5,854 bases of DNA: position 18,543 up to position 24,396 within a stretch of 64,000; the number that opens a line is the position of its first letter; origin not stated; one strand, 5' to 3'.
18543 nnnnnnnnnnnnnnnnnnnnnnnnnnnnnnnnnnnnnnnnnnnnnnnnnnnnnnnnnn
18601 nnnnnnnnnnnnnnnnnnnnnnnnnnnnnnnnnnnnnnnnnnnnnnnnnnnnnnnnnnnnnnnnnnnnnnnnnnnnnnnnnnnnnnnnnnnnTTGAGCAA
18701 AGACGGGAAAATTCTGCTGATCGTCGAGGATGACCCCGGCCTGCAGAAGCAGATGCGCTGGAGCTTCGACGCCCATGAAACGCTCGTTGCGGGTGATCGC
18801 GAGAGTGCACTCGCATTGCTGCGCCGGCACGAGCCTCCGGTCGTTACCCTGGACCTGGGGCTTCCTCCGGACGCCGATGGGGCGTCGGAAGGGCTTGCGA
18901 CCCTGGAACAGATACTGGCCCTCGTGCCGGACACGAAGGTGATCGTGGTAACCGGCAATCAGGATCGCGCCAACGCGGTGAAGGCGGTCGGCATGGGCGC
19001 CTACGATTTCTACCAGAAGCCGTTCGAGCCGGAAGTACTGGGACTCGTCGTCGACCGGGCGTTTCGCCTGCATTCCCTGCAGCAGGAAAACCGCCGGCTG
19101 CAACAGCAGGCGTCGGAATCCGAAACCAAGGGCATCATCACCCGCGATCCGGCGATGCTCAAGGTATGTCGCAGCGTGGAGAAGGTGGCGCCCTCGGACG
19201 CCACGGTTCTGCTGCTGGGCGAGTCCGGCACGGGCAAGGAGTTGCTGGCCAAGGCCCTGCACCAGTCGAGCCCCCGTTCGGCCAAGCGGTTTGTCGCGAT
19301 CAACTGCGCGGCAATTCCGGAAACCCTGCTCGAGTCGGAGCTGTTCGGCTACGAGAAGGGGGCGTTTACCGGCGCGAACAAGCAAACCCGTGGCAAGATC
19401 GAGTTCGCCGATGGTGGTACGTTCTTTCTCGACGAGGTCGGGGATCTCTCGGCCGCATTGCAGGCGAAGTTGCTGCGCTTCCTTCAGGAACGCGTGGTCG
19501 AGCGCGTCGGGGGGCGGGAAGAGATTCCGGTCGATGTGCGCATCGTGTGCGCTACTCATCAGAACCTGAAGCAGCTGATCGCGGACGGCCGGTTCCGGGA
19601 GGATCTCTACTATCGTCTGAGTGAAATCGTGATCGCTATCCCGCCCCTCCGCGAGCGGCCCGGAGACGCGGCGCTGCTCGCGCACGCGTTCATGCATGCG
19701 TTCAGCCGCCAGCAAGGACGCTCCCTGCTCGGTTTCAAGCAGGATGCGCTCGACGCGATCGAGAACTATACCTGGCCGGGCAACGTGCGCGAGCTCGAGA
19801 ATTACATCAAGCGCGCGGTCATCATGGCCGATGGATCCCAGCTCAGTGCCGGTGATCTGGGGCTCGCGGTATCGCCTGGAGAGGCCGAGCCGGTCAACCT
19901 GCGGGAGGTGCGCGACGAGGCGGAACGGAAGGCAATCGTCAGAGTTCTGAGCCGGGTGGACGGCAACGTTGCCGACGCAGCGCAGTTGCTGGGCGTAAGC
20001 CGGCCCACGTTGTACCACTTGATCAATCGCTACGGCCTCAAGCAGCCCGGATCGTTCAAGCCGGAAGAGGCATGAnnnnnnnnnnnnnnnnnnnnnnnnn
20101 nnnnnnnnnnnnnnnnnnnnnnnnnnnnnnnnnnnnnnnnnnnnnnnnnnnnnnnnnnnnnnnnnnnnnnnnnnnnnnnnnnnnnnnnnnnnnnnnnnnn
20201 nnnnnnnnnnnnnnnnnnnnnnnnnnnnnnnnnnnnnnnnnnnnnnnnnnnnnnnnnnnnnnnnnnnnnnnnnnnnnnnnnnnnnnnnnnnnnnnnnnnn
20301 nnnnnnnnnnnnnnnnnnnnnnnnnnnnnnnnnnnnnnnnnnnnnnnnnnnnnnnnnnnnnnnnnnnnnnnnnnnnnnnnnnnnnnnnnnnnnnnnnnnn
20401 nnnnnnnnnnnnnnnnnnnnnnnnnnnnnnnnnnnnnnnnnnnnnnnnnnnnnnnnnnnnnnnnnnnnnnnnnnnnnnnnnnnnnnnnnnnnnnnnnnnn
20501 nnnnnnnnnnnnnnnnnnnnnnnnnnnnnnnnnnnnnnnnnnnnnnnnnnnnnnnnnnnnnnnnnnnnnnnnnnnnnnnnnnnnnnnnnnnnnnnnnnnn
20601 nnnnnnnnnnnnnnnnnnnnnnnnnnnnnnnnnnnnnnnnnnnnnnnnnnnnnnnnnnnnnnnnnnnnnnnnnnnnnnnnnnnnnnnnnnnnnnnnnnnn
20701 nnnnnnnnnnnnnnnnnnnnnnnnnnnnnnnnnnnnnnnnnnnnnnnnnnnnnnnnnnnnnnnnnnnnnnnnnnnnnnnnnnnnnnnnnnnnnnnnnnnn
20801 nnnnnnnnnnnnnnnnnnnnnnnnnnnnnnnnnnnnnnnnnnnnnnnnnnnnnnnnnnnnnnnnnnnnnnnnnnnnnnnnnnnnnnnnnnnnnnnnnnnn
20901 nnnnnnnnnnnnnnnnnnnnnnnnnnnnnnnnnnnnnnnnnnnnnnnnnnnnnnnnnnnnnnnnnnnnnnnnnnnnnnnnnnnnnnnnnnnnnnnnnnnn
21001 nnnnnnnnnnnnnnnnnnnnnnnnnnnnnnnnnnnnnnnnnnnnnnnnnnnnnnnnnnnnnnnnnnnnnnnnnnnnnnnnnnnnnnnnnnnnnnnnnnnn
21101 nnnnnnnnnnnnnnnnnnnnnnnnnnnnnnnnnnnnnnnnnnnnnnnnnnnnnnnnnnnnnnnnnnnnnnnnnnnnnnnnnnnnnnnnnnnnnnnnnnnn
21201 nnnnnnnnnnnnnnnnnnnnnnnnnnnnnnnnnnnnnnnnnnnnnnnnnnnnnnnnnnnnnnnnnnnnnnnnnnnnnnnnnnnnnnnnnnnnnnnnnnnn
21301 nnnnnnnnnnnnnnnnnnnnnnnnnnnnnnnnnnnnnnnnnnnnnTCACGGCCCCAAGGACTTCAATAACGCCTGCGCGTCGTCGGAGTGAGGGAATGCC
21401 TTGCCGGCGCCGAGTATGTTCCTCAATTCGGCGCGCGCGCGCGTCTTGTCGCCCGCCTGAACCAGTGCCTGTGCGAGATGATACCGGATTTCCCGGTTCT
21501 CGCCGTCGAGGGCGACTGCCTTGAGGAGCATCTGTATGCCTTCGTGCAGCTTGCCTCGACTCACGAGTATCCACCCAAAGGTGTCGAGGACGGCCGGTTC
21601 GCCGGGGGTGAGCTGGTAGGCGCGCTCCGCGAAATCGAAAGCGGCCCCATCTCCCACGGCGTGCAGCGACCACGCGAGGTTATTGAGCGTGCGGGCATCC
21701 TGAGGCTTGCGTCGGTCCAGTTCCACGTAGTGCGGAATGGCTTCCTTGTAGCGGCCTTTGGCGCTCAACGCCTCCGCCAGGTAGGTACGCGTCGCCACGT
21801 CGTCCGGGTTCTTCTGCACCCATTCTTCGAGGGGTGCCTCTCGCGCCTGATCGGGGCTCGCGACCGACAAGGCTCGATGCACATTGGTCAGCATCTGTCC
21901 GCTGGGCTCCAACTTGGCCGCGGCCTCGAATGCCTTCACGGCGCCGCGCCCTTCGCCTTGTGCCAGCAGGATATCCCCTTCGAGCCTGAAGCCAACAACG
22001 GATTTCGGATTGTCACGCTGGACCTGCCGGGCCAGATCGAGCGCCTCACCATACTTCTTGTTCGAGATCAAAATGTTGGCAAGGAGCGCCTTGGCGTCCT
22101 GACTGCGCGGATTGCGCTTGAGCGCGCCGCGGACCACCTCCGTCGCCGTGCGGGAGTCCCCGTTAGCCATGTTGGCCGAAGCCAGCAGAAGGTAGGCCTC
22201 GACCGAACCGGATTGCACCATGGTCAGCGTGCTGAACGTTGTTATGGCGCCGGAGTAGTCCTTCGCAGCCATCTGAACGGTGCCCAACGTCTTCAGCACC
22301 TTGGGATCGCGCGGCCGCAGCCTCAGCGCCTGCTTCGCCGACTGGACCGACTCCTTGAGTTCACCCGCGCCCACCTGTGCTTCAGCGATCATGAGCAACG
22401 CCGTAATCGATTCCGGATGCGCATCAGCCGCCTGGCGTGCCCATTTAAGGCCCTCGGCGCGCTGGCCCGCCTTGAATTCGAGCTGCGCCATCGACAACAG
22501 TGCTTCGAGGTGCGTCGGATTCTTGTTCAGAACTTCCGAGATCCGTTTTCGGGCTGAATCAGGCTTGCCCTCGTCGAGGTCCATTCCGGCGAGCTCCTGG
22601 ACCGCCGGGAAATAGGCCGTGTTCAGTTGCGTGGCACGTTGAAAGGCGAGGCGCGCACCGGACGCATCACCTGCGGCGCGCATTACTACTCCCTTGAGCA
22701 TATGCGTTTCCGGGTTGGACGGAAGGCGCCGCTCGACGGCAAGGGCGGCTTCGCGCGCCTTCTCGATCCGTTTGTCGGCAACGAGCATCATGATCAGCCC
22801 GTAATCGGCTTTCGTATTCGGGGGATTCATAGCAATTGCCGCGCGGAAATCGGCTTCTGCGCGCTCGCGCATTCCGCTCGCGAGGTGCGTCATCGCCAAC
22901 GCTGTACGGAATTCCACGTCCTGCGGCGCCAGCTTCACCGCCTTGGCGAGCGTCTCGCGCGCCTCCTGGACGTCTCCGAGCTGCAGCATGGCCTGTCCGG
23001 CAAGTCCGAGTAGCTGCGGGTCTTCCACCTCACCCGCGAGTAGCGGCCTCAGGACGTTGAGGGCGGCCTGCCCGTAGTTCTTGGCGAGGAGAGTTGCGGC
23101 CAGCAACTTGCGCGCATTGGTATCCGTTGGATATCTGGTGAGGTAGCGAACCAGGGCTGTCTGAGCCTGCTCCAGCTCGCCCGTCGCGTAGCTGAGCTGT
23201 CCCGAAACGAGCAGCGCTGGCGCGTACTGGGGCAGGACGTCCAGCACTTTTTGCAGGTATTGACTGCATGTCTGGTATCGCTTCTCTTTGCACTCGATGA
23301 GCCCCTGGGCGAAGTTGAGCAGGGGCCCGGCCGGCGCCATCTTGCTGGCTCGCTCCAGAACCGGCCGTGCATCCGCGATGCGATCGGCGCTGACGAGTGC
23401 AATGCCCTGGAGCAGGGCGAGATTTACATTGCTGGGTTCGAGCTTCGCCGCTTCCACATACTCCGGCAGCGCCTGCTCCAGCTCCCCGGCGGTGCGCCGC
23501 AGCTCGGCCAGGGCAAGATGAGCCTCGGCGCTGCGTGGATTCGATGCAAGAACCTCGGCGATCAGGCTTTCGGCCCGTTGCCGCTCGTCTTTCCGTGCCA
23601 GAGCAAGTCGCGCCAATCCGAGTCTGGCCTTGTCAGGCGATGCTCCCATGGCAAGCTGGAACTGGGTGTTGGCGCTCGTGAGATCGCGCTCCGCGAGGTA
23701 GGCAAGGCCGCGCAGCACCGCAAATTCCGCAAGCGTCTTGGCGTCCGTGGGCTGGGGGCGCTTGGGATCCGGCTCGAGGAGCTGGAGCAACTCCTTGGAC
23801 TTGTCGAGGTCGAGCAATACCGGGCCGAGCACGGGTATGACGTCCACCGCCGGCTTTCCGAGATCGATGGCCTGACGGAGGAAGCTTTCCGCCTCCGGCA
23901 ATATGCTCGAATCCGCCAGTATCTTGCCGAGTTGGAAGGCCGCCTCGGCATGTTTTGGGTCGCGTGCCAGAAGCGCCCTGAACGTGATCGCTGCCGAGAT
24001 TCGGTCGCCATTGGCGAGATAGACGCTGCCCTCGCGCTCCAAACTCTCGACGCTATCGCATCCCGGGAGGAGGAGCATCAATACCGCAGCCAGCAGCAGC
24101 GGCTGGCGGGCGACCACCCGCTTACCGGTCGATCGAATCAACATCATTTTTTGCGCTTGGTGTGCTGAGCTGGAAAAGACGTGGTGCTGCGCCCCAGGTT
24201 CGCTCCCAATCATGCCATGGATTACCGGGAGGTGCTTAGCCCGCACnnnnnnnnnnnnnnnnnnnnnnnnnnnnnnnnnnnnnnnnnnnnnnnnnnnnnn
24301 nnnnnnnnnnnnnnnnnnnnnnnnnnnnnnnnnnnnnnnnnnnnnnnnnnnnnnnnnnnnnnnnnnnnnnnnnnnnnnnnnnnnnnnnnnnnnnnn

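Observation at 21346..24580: Duplicated two-gene module: PrsT-like TPR lipoprotein divergently paired with a conserved small protein (copy A)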

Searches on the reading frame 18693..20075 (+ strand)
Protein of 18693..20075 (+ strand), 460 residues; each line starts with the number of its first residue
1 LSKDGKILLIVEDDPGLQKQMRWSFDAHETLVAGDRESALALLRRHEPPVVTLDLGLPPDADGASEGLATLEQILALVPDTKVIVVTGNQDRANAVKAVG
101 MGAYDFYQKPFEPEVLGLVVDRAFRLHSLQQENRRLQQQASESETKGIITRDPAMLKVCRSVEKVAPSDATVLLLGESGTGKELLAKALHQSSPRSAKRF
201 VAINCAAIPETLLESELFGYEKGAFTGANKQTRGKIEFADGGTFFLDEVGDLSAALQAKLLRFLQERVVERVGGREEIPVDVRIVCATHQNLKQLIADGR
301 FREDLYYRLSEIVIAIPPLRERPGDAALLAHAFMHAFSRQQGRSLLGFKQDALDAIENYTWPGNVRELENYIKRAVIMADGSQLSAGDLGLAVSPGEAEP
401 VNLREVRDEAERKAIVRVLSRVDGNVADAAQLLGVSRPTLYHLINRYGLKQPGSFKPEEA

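Call 17: search_protein_families(library=ncbifam, proteins=[window:18693-20075:+], max_evalue=0.00001)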
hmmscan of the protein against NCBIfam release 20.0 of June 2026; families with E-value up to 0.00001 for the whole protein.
window:18693-20075:+ (460 aa): 49 families (the best 25 are shown)
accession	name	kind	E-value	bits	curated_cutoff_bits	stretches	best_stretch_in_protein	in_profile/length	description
TIGR02915.1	PEP_resp_reg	equivalog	8.7e-226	749.9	502.6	1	8-450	1-445/445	PEP-CTERM-box response regulator transcription factor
NF008469.0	PRK11361.1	equivalog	7.5e-126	420.5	714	1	7-450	6-457/461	acetoacetate metabolism transcriptional regulator AtoC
TIGR01818.1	ntrC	equivalog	2.7e-115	385.8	558.6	1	9-393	2-381/463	nitrogen regulation protein NR(I)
TIGR01817.1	nifA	equivalog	2.4e-107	359.9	528.85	1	130-391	181-440/534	nif-specific transcriptional activator NifA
NF041552.1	TF_PrdR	equivalog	5.7e-104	348.5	795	1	126-448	251-577/577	sigma-54 dependent transcriptional regulator PrdR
NF041946.1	LuxO_transreg_Vib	equivalog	7.3e-102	341.5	800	1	32-385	25-372/463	quorum-sensing sigma-54 dependent transcriptional regulator LuxO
NF007689.0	PRK10365.1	equivalog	7.5e-101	338.1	760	1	65-444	62-439/441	sigma-54-dependent response regulator transcription factor ZraR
NF003451.0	PRK05022.1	equivalog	6.6e-99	331.9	476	1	128-450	167-511/512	nitric oxide reductase transcriptional regulator NorR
NF050807.1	TransRegFlbDCaul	equivalog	6e-97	325.3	750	1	83-447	73-438/454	sigma-54-dependent transcriptional regulator FlbD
NF011695.0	PRK15115.1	equivalog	1.8e-96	323.7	763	1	2-451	3-440/445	two-component system response regulator GlrR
NF038308.1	RNA_repair_RtcR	equivalog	2.4e-95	320.4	650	1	123-439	157-503/530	RNA repair transcriptional activator RtcR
NF051870.1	NAssimRespRegNtrX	equivalog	6.2e-95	318.7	600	1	26-448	24-451/452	nitrogen assimilation response regulator NtrX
NF011958.0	PRK15429.1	equivalog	1.5e-94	317.9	830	1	128-450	359-687/692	formate hydrogenlyase transcriptional activator FlhA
NF049963.1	RespRegFlgRCampy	domain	1e-93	314.6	750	1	8-448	3-428/429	fla regulon two-component system response regulator FlgR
NF008176.1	PRK10923.1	equivalog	7.4e-93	311.6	620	1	34-390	34-382/469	nitrogen regulation protein NR(I)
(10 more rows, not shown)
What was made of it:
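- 18693..20075 (+): PrsR sigma-54-dependent response regulator, the presumed activator of the small-gene promoters. TIGR02915, 750 bits (call 17).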

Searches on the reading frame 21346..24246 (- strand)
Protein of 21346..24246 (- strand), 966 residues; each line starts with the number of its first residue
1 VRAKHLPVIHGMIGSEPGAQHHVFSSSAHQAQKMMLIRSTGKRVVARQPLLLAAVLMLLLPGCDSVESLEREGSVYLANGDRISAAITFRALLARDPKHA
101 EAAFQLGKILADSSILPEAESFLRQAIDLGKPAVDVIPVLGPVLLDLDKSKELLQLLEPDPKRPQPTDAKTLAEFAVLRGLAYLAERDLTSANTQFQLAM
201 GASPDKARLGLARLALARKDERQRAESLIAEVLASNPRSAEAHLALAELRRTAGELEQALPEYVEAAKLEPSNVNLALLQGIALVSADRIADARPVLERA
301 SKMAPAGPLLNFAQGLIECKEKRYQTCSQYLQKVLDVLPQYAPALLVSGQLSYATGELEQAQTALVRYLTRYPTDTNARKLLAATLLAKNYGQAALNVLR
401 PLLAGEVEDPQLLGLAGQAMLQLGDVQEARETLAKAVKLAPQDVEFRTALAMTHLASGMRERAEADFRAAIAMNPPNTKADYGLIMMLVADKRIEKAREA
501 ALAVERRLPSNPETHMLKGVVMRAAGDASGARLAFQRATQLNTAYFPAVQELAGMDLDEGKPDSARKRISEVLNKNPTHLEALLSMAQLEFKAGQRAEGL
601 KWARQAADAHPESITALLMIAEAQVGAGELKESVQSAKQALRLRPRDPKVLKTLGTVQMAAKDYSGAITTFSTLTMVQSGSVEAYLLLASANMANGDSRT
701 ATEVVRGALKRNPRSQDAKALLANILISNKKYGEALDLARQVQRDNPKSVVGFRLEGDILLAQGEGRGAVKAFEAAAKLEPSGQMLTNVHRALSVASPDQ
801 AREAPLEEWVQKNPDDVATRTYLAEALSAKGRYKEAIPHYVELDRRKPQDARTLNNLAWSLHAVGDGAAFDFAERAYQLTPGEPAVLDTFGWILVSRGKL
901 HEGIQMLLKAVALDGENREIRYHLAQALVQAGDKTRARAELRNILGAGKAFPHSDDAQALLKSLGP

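Call 4: search_protein_families(library=pfam, proteins=[window:21346-24246:-], max_evalue=1)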
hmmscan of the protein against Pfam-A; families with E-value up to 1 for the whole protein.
window:21346-24246:- (966 aa): 43 families (the best 25 are shown)
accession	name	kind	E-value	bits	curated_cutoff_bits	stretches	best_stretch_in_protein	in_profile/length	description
PF14559.12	TPR_19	-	2.2e-62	207.7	25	13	693-748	2-57/68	Tetratricopeptide repeat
PF13432.12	TPR_16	-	1.2e-60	201.8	32.7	12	686-748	1-63/65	Tetratricopeptide repeat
PF13428.12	TPR_14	-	1.2e-45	149.7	23.5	12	412-451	3-42/44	Tetratricopeptide repeat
PF07719.23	TPR_2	-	4.2e-45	148.6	27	5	413-443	4-34/34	Tetratricopeptide repeat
PF23914.1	TPR_CcmH_CycH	-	7.8e-33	114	42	9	604-744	6-149/158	Cytochrome c-type biogenesis protein H TPR domain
PF13431.12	TPR_17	-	3.1e-31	105.4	24.4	3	807-837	3-33/34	Tetratricopeptide repeat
PF12895.13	ANAPC3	-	9.9e-30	103.1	27.2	6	662-738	3-78/82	Anaphase-promoting complex, cyclosome, subunit 3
PF13181.12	TPR_8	-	3.3e-28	95.9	25.7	2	412-443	3-34/34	Tetratricopeptide repeat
PF13414.12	TPR_11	-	3.7e-25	87.8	26.8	4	893-932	3-42/42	TPR repeat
PF00515.34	TPR_1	-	1.6e-20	72.4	27.8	1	821-840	5-24/34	Tetratricopeptide repeat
PF25060.1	ARM_TT21_2nd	-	3.8e-19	69.6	27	2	320-384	200-264/270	Tetratricopeptide repeat protein 21 second ARM domain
PF13429.12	TPR_15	-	2.5e-16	60.3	26.2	5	338-464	142-268/280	Tetratricopeptide repeat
PF25062.1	ARM_TT21_N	-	2.9e-16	60.3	40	2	389-592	7-214/222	Tetratricopeptide repeat protein 21 N-terminal ARM repeat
PF14561.12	TPR_20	-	1.9e-15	57.4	25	2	804-847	9-52/90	Tetratricopeptide repeat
PF13424.12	TPR_12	-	2.2e-15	57.1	30.1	5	582-645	5-76/77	Tetratricopeptide repeat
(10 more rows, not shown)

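Call 5: search_protein_families(library=ncbifam, proteins=[window:21346-24246:-], max_evalue=1)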
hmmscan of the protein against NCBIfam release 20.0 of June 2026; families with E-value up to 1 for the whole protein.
window:21346-24246:- (966 aa): 37 families (the best 25 are shown)
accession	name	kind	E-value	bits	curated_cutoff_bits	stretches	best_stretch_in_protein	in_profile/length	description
TIGR02917.1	PEP_TPR_lipo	equivalog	3.1e-203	677.2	312.2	1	53-945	9-898/899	XrtA/PEP-CTERM system TPR-repeat protein PrsT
TIGR02521.1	type_IV_pilW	equivalog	3.1e-54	184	154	5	420-606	41-229/234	type IV pilus biogenesis/stability protein PilW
NF040959.1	MamA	equivalog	1.8e-46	158.2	200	7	320-463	49-192/204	magnetosome protein MamA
NF033758.1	gliding_GltE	equivalog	1.4e-38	132.9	225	5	423-585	133-295/411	adventurous gliding motility TPR repeat lipoprotein GltE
NF052415.1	T3SS_chap_SctY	equivalog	9e-34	116.2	70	7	372-437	36-104/106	type III secretion apparatus assembly chaperone SctY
NF033920.0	C39_PA2778_fam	equivalog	3.7e-33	115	150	9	787-880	161-254/255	PA2778 family cysteine peptidase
TIGR02552.1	LcrH_SycD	equivalog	1.8e-26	92.5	104.8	4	624-725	28-129/136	SycD/LcrH family type III secretion system chaperone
TIGR03939.1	PGA_TPR_OMP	equivalog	1.8e-24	86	366.65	6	620-814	27-215/800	poly-beta-1,6 N-acetyl-D-glucosamine export porin PgaA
NF052400.1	M48_BAM_BepA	equivalog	3.2e-22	78.9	570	4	699-843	288-435/483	beta-barrel assembly-enhancing protease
NF008757.0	PRK11788.1-5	equivalog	1.2e-21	77.3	363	5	442-645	105-313/388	lipopolysaccharide assembly protein LapB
NF033762.1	social_mot_Tgl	equivalog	4.5e-20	72.1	225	5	421-487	42-109/252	social motility TPR repeat lipoprotein Tgl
TIGR00990.1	3a0801s09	subfamily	6.1e-16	58.2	757.25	2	513-738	332-564/615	mitochondrial import receptor subunit TOM70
TIGR02795.1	tol_pal_ybgF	equivalog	1.1e-15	58.3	90.1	3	178-247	44-117/119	tol-pal system protein YbgF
NF007302.0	PRK09782.1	equivalog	2.1e-15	55.8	1223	3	196-340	568-712/990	phage receptor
NF008520.0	PRK11447.1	equivalog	2.6e-14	52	858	5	415-481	274-340/1157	cellulose synthase complex outer membrane protein BcsC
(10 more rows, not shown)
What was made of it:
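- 21346..24147 (-): PrsT paralogue 1 (TPR lipoprotein), divergent neighbour of copy A. TIGR02917, 677 bits against cut-off 312 (call 5).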
